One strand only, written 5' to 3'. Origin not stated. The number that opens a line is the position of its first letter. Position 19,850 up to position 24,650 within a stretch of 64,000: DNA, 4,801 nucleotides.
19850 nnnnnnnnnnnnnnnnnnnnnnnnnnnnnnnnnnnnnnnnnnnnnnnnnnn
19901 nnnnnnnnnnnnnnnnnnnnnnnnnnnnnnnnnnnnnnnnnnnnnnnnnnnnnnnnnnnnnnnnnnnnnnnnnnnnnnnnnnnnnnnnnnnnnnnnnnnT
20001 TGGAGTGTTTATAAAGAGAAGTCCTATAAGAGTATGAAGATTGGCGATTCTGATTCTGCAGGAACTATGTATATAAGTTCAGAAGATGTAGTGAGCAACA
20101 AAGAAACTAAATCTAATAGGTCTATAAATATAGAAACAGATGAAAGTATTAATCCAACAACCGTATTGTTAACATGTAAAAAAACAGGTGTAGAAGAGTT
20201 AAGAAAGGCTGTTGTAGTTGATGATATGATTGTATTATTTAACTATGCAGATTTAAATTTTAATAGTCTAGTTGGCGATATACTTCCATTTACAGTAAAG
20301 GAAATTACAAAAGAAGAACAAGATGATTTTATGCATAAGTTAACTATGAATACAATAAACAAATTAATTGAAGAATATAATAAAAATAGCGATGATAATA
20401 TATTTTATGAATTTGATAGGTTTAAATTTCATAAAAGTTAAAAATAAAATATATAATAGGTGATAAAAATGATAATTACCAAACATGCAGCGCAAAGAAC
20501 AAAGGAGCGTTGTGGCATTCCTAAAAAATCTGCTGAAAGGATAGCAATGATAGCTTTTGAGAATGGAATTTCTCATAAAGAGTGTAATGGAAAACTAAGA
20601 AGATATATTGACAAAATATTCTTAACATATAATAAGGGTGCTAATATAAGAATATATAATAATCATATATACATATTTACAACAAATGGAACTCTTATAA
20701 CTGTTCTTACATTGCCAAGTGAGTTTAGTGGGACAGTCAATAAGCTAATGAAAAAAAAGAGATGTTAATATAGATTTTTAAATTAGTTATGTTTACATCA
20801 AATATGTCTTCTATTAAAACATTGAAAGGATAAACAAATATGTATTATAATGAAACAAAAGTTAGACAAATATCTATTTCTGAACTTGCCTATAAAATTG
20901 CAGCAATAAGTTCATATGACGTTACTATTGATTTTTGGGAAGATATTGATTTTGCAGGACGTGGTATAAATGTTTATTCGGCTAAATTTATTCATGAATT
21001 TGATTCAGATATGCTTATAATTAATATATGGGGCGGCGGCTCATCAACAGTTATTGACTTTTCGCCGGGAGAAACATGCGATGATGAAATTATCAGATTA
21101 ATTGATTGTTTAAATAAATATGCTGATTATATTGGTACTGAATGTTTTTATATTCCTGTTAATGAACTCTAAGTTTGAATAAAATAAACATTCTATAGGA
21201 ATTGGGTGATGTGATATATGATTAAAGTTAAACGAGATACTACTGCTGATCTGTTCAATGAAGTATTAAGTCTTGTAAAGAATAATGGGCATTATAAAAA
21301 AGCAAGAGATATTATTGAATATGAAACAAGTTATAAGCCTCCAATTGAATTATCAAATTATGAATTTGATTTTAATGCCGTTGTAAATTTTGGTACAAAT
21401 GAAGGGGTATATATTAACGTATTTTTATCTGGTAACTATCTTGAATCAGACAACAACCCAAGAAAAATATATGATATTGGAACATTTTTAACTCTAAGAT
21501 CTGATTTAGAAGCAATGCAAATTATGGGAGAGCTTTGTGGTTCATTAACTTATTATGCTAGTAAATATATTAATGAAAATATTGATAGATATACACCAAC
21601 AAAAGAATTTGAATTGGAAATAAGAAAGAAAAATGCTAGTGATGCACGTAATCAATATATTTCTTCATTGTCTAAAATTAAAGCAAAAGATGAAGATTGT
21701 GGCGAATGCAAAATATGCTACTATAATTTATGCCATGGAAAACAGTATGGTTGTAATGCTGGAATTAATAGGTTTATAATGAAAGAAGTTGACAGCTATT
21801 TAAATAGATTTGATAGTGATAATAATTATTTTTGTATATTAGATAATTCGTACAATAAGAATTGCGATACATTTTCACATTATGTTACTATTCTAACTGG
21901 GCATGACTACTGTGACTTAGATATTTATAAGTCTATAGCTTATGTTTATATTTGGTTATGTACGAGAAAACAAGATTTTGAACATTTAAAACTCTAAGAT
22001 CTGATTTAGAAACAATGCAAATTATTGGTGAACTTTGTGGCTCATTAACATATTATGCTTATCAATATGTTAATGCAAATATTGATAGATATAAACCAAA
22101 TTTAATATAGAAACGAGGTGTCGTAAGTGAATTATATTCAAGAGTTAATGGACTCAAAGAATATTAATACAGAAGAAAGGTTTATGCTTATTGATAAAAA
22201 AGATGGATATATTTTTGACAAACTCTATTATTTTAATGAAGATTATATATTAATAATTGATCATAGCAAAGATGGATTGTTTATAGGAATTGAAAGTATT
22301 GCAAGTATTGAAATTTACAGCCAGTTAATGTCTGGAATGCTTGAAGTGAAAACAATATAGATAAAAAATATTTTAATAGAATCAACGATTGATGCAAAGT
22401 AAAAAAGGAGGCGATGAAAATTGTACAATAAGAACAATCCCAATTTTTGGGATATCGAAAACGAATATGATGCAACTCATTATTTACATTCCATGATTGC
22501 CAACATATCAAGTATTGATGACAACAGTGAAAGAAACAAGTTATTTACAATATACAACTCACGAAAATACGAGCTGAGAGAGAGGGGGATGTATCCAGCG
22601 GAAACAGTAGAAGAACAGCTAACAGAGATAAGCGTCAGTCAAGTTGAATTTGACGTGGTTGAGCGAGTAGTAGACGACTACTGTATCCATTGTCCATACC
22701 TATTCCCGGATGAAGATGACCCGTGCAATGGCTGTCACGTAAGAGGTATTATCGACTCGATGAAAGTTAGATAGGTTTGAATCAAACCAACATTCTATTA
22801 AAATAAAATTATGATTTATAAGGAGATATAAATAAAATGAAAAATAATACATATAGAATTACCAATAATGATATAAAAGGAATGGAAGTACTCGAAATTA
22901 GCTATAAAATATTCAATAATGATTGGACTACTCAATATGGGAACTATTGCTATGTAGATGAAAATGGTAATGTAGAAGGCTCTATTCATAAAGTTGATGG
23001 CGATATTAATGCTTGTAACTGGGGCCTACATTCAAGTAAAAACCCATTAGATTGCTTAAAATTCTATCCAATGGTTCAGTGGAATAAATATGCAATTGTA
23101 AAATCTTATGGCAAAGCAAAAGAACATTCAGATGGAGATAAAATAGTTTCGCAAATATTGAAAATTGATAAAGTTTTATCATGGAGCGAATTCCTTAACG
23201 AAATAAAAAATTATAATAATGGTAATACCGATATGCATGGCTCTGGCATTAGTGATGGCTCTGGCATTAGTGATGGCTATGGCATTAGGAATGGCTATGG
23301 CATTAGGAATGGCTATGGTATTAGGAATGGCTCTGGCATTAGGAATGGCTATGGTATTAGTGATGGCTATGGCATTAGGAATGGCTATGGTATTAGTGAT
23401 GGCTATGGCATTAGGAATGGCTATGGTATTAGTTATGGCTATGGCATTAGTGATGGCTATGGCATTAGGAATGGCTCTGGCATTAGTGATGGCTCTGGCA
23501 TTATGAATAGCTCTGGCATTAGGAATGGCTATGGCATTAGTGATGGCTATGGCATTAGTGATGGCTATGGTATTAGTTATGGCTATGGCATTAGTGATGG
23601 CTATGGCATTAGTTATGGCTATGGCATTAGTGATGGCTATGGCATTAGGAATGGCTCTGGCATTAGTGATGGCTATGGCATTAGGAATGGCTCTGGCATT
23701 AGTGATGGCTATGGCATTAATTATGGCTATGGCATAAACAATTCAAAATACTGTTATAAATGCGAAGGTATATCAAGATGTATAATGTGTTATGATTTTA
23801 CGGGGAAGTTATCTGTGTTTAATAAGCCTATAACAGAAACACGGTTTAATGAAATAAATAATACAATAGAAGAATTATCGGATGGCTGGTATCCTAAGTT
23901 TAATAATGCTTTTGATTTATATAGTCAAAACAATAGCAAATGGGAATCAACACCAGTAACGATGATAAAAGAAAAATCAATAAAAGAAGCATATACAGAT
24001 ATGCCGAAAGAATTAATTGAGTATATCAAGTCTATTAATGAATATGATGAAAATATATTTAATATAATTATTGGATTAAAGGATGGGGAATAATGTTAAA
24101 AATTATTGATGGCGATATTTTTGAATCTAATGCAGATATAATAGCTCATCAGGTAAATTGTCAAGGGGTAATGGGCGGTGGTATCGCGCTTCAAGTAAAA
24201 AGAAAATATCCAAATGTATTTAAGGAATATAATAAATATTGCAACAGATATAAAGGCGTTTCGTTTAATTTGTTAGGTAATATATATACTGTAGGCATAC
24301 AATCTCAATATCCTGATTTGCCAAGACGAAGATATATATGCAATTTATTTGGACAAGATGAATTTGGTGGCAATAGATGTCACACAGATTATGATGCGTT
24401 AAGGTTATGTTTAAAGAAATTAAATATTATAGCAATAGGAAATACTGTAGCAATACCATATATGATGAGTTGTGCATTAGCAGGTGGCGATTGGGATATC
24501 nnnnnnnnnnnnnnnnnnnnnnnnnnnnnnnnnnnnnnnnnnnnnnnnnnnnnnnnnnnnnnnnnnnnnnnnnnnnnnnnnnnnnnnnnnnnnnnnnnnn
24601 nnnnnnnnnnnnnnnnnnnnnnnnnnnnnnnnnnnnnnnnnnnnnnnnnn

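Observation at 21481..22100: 120-bp direct duplication: internal segment of gene 21218-21997 re-used at its 3' end, leaving a start-less paralogous peptide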

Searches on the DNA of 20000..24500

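Call 36: search_rna_families(source=window, start=20000, end=24500, threshold=evalue, max_evalue=1)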
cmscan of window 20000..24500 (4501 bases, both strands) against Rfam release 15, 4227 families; matches with E-value up to 1: 1.
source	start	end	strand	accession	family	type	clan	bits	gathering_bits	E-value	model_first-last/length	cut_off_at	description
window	21069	21150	+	RF04056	mir-982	Gene; miRNA;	-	25.1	70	0.29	1-89/89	no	mir-982 microRNA precursor family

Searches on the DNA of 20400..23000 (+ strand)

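Call 7: search_dna_similar(query=window:20400-23000:+, collection=phages, mode=distant, max_rows=20)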
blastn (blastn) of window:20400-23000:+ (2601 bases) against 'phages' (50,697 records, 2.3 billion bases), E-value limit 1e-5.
No match.

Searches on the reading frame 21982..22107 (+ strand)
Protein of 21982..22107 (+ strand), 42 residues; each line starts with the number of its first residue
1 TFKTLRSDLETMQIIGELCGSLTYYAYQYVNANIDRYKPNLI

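Call 59: find_homologous_proteins(query=window:21982-22107:+, max_evalue=0.01)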
Query seq(42 aa): no candidate shares three 5-residue words with the query. No homologue found.

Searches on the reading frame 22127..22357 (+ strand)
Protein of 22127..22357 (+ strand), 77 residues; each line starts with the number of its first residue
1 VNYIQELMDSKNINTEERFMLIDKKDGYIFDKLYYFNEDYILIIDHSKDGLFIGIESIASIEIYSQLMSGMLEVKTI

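Call 9: search_protein_families(library=pfam, proteins=[window:22127-22357:+], max_evalue=0.1)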
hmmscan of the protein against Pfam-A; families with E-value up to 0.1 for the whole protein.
window:22127-22357:+ (77 aa): 0 families

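Call 21: find_related_loci(query=window:22127-22357:+, collection=viral_contigs, flank=4000)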
Query window:22127-22357:+ (77 aa) in viral_contigs; peptide patterns used: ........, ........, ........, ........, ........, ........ (x = any residue, [..] = any of these).
12 stretches matched a pattern, but none encodes a relative of the query by tblastn (E <= 1e-3).

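Call 23: find_homologous_proteins(query=window:22127-22357:+)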
Query window:22127-22357:+ (77 aa): 1 proteins with E <= 0.001 among 1 candidates.
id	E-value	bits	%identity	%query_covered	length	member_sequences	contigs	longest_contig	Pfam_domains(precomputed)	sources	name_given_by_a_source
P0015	3.7e-41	156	99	100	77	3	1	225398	-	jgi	-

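Call 25: search_protein_families(library=phrogs, proteins=[window:22127-22357:+], max_evalue=0.01)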
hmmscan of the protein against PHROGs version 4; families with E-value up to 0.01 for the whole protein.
window:22127-22357:+ (77 aa): 0 families
